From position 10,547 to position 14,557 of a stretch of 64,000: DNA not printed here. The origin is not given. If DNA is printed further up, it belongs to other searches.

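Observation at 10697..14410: Solitary low-GC type IIG/IIL-like restriction-modification fusion inserted in the purine biosynthesis cluster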

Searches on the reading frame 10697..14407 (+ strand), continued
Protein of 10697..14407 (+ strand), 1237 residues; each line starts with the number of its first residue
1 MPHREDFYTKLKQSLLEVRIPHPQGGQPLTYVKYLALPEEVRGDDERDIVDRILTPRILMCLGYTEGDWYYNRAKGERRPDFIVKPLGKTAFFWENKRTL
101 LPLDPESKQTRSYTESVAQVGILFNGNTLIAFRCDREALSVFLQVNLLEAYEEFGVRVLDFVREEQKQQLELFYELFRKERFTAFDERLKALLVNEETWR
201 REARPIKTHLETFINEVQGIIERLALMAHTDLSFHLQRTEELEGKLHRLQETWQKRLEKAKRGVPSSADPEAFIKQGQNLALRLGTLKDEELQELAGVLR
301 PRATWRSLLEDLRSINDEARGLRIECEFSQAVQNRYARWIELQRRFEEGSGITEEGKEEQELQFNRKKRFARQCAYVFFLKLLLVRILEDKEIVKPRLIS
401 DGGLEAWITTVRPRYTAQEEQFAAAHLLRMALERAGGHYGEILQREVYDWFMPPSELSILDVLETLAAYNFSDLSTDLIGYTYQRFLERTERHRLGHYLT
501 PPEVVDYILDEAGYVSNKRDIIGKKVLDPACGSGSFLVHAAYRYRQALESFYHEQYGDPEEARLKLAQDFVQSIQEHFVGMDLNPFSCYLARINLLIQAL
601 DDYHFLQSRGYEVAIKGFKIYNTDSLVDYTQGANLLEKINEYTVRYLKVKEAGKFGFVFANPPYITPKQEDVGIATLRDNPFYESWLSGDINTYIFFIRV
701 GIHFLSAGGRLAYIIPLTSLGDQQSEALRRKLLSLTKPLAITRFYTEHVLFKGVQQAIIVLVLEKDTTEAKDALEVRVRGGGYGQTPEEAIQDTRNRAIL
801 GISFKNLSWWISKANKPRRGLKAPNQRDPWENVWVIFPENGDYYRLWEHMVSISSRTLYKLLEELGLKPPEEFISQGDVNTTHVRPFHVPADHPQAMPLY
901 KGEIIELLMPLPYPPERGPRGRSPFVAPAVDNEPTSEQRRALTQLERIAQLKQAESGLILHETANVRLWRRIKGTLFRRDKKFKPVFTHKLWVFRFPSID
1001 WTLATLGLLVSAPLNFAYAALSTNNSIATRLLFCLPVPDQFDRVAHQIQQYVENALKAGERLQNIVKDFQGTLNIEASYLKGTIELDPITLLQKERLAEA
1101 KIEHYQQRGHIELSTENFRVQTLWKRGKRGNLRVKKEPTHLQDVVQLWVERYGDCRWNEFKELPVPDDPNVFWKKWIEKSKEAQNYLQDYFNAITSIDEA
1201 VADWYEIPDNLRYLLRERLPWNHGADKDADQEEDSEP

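Call 12: find_encoding_contigs(protein=P0007, flank=8000, max_places=3)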
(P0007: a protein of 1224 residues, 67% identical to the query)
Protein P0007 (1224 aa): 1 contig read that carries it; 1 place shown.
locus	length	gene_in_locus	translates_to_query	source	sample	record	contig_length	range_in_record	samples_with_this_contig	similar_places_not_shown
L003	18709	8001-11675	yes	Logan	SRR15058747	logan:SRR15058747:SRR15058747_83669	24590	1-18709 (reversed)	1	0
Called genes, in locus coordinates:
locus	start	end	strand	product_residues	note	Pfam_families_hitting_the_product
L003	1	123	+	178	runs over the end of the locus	PF00578:AhpC-TSA, PF08534:Redoxin, PF13905:Thioredoxin_8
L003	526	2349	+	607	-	PF13520:AA_permease_2, PF00324:AA_permease (weak)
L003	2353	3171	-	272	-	PF00215:OMPdecase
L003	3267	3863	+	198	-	PF04013:Methyltrn_RNA_2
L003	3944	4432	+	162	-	PF03061:4HBT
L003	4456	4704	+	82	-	PF09413:DUF2007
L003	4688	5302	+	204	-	PF01128:IspD, PF12804:NTP_transf_3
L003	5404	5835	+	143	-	PF20587:DUF6789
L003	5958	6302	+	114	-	PF14697:Fer4_21 (faint), PF12838:Fer4_7, PF13187:Fer4_9 (weak), PF13484:Fer4_16 (faint), PF12797:Fer4_2 (weak), PF13237:Fer4_10 (weak), PF00037:Fer4, PF12837:Fer4_6 (weak)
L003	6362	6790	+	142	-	-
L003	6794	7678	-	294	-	PF13098:Thioredoxin_2 (weak), PF13462:Thioredoxin_4, PF01323:DSBA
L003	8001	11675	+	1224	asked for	PF02384:N6_Mtase, PF20473:MmeI_Mtase, PF07669:Eco57I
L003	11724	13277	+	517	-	PF07969:Amidohydro_3, PF01979:Amidohydro_1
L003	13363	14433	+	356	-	PF00483:NTP_transferase, PF12804:NTP_transf_3, PF25084:LbH_EIF2B (faint), PF25087:GMPPB_C (weak)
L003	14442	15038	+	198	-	PF00156:Pribosyltran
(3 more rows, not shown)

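Call 13: find_encoding_contigs(protein=P0008, flank=8000, max_places=3)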
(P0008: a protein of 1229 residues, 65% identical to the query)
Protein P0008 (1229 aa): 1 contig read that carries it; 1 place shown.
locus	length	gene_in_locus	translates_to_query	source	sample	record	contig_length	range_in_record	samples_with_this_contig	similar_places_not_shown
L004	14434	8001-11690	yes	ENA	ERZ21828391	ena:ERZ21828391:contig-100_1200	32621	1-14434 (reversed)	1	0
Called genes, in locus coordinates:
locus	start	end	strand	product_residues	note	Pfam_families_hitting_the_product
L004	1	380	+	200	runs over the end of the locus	PF14539:DUF4442, PF03061:4HBT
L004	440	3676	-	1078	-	PF25596:CPSase_L_D1, PF02222:ATP-grasp (weak), PF02786:CPSase_L_D2, PF02787:CPSase_L_D3, PF25596:CPSase_L_D1, PF02786:CPSase_L_D2, PF02222:ATP-grasp, PF02142:MGS, +6 more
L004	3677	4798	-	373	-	PF00988:CPSase_sm_chain, PF00117:GATase, PF07722:Peptidase_C26 (weak)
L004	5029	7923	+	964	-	-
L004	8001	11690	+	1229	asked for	PF02384:N6_Mtase, PF01170:UPF0020 (faint), PF20473:MmeI_Mtase, PF07669:Eco57I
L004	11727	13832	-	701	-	PF03190:Thioredox_DsbH, PF13899:Thioredoxin_7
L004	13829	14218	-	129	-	PF01042:Ribonuc_L-PSP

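Call 14: find_encoding_contigs(protein=P0009, flank=8000, max_places=3)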
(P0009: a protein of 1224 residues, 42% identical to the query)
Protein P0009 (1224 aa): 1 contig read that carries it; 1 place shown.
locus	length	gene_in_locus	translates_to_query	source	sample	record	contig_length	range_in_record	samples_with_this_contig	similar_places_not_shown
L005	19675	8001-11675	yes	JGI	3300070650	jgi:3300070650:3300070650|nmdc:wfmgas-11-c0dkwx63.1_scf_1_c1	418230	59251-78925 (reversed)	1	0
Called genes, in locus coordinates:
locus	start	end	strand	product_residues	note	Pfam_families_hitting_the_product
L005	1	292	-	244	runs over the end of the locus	-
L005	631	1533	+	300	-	PF06892:Phage_CP76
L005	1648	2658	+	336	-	-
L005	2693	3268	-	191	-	-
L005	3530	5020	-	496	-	PF00899:ThiF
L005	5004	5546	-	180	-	-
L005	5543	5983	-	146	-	-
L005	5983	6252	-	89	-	-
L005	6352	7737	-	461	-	PF08843:AbiEii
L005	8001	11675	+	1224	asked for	PF02384:N6_Mtase, PF20473:MmeI_Mtase, PF07669:Eco57I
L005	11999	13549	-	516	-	PF00239:Resolvase, PF07508:Recombinase, PF13408:Zn_ribbon_recom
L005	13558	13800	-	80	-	-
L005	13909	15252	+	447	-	PF01935:DUF87 (weak), PF10412:TrwB_AAD_bind (weak)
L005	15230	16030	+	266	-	PF13814:Replic_Relax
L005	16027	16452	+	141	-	PF12773:DZR (faint)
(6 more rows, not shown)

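Call 15: find_encoding_contigs(protein=P0012, flank=8000, max_places=3)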
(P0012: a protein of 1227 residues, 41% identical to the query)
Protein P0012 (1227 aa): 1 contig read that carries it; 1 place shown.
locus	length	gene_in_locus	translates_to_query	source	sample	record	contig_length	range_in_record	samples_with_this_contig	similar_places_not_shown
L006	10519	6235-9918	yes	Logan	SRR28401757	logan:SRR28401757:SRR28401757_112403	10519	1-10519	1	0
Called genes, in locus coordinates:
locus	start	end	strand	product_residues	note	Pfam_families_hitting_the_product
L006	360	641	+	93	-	-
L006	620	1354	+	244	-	-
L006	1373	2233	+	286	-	PF22187:DUF6946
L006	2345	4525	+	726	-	PF28527:DUF8425, PF07728:AAA_5, PF28529:McrB_lid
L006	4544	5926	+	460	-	PF10117:McrBC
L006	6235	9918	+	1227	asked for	PF02384:N6_Mtase, PF20473:MmeI_Mtase, PF07669:Eco57I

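Call 16: find_encoding_contigs(protein=P0014, flank=8000, max_places=3)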
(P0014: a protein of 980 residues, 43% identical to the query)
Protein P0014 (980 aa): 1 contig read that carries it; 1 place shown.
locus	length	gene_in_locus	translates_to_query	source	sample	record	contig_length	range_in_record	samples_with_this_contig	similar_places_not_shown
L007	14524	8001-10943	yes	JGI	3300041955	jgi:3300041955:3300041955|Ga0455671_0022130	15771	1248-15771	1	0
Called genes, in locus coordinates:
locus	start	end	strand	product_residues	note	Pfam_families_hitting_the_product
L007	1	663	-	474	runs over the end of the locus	PF00069:Pkinase, PF07714:PK_Tyr_Ser-Thr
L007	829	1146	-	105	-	-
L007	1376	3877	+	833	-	PF13289:SIR2_2, PF25199:nSTAND_NTPase5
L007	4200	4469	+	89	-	-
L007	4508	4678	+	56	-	-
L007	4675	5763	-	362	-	-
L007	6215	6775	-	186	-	-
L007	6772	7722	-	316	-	PF01656:CbiA, PF06564:CBP_BcsQ (faint), PF09140:MipZ (faint), PF13614:AAA_31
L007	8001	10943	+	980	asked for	PF02384:N6_Mtase, PF20473:MmeI_Mtase, PF07669:Eco57I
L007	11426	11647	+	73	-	-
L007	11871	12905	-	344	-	-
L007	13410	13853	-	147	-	-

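Call 19: search_solved_structures(query=A1, max_evalue=1, show_alignments=0)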
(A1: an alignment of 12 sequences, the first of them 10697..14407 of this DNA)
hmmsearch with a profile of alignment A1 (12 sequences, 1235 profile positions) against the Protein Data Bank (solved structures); distinct sequences matched with E-value up to 1: 34.
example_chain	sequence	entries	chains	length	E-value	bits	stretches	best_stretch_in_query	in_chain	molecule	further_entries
7lni_A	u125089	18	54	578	8.6e-07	30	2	640-793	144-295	Site-specific DNA-methyltransferase (adenine-specific)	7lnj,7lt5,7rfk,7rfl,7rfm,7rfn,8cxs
8cxz_A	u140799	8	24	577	8.9e-07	30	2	640-793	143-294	Site-specific DNA-methyltransferase (adenine-specific)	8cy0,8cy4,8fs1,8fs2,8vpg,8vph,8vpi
2ibs_A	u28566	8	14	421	7e-06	27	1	653-736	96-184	Modification methylase TaqI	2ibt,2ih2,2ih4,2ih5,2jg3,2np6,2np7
1aqi_A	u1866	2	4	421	1.2e-05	26.3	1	653-736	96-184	ADENINE-N6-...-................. TAQI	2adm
1aqj_A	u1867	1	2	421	1.2e-05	26.2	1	653-736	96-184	ADENINE-N6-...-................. TAQI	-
2okc_A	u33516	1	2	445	5e-05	24.2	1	476-546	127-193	Type I restriction enzyme StySJI M protein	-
1g38_A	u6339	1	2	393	0.00013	22.8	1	653-736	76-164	MODIFICATION METHYLASE TAQI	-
5hr4_C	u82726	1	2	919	0.0026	18.5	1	462-598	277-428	MmeI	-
2f8l_A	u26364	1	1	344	0.023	15.3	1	693-776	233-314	hypothetical protein lmo1582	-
3ufb_A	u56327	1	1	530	0.051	14.2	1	522-542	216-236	Type I restriction-modification system methyltransferase subunit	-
5ybb_A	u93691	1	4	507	0.21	12.2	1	462-546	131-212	Type I restriction-modification system methyltransferase subunit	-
3tlj_A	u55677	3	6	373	0.24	12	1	518-591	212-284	tRNA (guanine N2-)-methyltransferase Trm14 | Crystal structure of Trm14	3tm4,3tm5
3ni0_A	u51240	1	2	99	0.37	11.4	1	260-335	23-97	Bone marrow stromal antigen 2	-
7aqa_A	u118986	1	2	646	0.47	11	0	638-695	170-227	Nitrous-oxide reductase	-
7aq8_A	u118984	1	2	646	0.48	11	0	638-695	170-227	Nitrous-oxide reductase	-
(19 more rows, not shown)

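Call 47: find_homologous_proteins(query=A3, max_evalue=1e-20)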
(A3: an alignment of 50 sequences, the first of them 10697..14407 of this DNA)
Query A3 (50 sequences) (1237 aa, profile of the alignment): 22 proteins with E <= 1e-20 among 8000 candidates.
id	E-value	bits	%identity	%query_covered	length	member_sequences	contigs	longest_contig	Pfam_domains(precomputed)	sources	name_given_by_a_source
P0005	0.0e+0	1343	68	100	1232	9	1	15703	PF02384.23,PF07669.18,PF01170.25,PF20473.5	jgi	jgi:type I restriction-modification system DNA methylase subunit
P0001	0.0e+0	1338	100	100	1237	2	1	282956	PF02384.23,PF07669.18,PF01170.25,PF20473.5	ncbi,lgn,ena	-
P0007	0.0e+0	1338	67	100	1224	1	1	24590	PF02384.23,PF07669.18,PF20473.5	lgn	-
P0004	0.0e+0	1327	69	99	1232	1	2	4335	PF02384.23,PF07669.18,PF01170.25,PF20473.5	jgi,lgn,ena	-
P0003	0.0e+0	1326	81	100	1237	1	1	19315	PF02384.23,PF07669.18,PF01170.25,PF20473.5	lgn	-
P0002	0.0e+0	1314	82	100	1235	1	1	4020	PF02384.23,PF07669.18,PF20473.5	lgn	-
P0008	0.0e+0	1312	65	100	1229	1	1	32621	PF02384.23,PF07669.18,PF01170.25,PF20473.5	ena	-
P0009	0.0e+0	1227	42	99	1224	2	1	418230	PF02384.23,PF07669.18,PF20473.5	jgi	jgi:hypothetical protein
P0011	0.0e+0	1217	43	98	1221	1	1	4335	PF02384.23,PF07669.18,PF20473.5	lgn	-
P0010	0.0e+0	1209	43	99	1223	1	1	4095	PF02384.23,PF07669.18,PF20473.5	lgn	-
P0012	0.0e+0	1204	41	99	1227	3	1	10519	PF02384.23,PF07669.18,PF20473.5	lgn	-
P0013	0.0e+0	1191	40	98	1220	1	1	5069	PF02384.23,PF07669.18,PF20473.5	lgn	-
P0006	0.0e+0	1038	86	77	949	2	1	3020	PF02384.23,PF07669.18,PF01170.25,PF20473.5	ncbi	ncbi:MAG: N-6 DNA methylase, partial [Thermofilaceae archaeon]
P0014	5.8e-292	990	43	80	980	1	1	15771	PF02384.23,PF07669.18,PF20473.5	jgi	jgi:SAM-dependent methyltransferase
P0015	3.3e-209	716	53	26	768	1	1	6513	PF02384.23,PF20473.5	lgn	-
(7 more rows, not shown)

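Call 58: list_cluster_members(proteins=[P0001, P0006, P0009])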
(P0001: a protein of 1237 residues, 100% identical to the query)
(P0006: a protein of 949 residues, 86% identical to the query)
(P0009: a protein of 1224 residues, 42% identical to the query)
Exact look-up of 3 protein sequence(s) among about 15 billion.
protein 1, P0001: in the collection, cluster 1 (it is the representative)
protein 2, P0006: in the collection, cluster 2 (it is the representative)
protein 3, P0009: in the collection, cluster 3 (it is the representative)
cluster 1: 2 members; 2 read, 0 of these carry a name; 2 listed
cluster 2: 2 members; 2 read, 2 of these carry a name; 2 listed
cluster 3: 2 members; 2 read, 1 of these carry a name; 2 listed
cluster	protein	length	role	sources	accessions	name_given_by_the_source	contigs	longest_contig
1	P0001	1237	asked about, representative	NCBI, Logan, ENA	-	-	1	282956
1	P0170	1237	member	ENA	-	-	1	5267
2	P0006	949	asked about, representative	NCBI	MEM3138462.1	MAG: N-6 DNA methylase, partial [Thermofilaceae archaeon]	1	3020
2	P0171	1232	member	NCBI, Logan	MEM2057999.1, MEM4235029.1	MAG: N-6 DNA methylase [Thermoproteota archaeon]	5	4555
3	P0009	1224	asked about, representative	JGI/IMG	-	hypothetical protein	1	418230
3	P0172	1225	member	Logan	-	-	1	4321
